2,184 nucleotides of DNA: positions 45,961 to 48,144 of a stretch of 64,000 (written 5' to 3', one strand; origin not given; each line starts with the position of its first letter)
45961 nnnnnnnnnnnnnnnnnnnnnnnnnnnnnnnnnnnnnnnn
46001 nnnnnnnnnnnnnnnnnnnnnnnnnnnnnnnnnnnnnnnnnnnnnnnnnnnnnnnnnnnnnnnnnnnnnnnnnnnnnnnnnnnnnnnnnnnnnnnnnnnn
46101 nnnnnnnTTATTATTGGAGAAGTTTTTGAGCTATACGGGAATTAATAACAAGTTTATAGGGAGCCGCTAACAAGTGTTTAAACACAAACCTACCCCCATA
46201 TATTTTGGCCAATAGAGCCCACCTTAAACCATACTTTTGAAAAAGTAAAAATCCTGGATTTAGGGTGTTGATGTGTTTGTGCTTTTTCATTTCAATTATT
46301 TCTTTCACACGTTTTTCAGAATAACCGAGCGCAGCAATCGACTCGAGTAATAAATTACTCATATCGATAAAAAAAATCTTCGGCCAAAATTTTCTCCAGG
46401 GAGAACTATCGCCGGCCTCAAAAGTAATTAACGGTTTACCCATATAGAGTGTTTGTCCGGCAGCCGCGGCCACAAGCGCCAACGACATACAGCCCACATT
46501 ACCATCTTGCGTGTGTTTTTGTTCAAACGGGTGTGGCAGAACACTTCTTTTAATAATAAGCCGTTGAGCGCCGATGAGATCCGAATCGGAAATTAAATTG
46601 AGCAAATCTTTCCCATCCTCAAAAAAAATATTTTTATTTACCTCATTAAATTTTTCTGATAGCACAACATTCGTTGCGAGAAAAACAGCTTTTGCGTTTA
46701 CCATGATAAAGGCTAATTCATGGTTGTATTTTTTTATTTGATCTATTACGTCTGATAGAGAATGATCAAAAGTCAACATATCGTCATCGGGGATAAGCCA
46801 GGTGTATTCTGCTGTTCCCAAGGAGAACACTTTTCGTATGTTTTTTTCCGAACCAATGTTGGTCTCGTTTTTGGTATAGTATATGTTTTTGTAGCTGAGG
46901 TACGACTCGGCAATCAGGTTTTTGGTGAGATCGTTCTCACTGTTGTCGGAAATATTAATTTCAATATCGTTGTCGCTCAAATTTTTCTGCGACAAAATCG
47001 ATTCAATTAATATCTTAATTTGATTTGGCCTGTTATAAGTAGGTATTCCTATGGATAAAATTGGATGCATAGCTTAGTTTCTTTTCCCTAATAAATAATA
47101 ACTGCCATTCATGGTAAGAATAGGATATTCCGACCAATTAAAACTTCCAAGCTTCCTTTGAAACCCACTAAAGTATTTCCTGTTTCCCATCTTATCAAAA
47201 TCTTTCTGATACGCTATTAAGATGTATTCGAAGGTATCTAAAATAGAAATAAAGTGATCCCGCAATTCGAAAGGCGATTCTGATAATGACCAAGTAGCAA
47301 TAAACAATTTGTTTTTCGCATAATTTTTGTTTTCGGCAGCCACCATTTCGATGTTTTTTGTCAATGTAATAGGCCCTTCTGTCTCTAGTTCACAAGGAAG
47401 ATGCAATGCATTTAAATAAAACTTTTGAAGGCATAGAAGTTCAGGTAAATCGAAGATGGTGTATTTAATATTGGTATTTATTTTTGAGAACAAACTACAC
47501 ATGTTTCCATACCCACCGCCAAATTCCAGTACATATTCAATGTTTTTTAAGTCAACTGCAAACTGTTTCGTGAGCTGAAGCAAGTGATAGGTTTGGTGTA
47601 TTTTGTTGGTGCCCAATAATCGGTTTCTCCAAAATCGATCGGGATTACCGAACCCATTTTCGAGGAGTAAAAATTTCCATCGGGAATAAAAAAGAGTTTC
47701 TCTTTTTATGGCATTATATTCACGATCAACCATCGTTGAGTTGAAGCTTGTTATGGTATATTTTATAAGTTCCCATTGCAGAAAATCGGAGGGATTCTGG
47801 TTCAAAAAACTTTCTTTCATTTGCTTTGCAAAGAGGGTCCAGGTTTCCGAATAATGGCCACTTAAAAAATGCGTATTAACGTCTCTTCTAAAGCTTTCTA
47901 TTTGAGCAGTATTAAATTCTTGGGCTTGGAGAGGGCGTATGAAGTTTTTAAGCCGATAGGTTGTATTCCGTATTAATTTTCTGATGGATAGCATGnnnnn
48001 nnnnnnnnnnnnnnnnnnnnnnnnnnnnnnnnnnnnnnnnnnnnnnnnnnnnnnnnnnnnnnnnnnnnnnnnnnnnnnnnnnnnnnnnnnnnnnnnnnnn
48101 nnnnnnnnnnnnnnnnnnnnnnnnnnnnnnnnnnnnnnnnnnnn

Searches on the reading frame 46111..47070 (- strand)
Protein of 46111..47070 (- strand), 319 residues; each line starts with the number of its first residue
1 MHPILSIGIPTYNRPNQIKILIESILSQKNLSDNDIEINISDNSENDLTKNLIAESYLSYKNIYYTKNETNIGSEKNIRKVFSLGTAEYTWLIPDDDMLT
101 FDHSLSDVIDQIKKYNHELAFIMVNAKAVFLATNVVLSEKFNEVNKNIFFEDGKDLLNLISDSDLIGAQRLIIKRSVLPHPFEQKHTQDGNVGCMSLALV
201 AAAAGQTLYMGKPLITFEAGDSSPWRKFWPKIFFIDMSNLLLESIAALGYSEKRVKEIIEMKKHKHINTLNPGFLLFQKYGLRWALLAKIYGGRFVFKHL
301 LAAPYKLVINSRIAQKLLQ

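Call 4: search_protein_families(library=pfam, proteins=[window:46111-47070:-])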
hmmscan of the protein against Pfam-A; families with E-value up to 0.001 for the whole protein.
window:46111-47070:- (319 aa): 1 family
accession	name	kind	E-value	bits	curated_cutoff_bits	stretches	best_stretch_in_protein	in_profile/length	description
PF00535.33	Glycos_transf_2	-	4.1e-14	53.3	23.3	1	6-122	1-113/168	Glycosyl transferase family 2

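Call 5: search_protein_families(library=ncbifam, proteins=[window:46111-47070:-])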
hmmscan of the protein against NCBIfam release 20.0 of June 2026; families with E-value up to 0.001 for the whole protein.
window:46111-47070:- (319 aa): 7 families
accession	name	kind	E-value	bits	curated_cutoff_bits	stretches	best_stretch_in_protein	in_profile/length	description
NF050050.1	ProtGlycPglI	equivalog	2e-11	43.8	500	1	3-128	2-125/306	GalNAc(5)-diNAcBac-PP-undecaprenol beta-1,3-glucosyltransferase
NF041875.1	EPS_EpsD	equivalog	6.9e-05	22.4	370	1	5-105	1-97/325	exopolysaccharide biosynthesis glycosyltransferase EpsD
NF038302.1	EPS_HpsE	equivalog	7.2e-05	21.9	300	1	5-62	3-60/307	hormogonium polysaccharide biosynthesis glycosyltransferase HpsE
TIGR04440.1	glyco_TIGR04440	domain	0.00023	21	70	1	5-102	2-97/215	TIGR00180 family glycosyltransferase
NF047683.1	TeichurnBiosyTuaG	equivalog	0.00036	20.2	400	1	2-122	5-121/252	teichuronic acid biosynthesis protein TuaG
NF007453.0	PRK10018.1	equivalog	0.00056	19.6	382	1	2-125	5-123/280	colanic acid biosynthesis glycosyltransferase WcaA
TIGR04017.1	WcaA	equivalog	0.00093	18.9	495.75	0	2-125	4-122/279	colanic acid biosynthesis glycosyltransferase WcaA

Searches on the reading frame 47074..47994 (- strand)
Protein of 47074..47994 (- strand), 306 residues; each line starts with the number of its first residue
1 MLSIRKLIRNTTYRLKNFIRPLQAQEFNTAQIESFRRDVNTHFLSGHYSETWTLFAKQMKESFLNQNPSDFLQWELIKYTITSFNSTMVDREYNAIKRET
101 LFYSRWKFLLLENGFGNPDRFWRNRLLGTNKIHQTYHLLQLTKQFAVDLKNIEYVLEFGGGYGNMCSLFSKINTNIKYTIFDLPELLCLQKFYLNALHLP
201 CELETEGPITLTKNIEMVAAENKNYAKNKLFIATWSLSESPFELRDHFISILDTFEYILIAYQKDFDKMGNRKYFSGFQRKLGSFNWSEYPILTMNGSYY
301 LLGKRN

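Call 4: search_protein_families(library=pfam, proteins=[window:47074-47994:-])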
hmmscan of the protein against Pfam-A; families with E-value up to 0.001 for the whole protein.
window:47074-47994:- (306 aa): 0 families

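Call 5: search_protein_families(library=ncbifam, proteins=[window:47074-47994:-])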
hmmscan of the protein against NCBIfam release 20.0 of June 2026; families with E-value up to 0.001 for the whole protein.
window:47074-47994:- (306 aa): 1 family
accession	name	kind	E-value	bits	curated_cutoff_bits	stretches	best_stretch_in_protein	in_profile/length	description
TIGR04371.1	methyltran_NanM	subfamily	2.1e-12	47.2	44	1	25-196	19-194/273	putative sugar O-methyltransferase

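Call 58: search_protein_families(library=pfam, max_evalue=0.1, proteins=[window:47074-47994:-])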
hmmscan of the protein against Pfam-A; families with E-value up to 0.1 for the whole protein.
window:47074-47994:- (306 aa): 2 families
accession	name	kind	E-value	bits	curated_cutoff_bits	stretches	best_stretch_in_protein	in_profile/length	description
PF13489.12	Methyltransf_23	-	0.0013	19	27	1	137-184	8-53/164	Methyltransferase domain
PF00891.24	Methyltransf_2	-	0.0038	17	22.3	1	146-189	57-100/210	O-methyltransferase domain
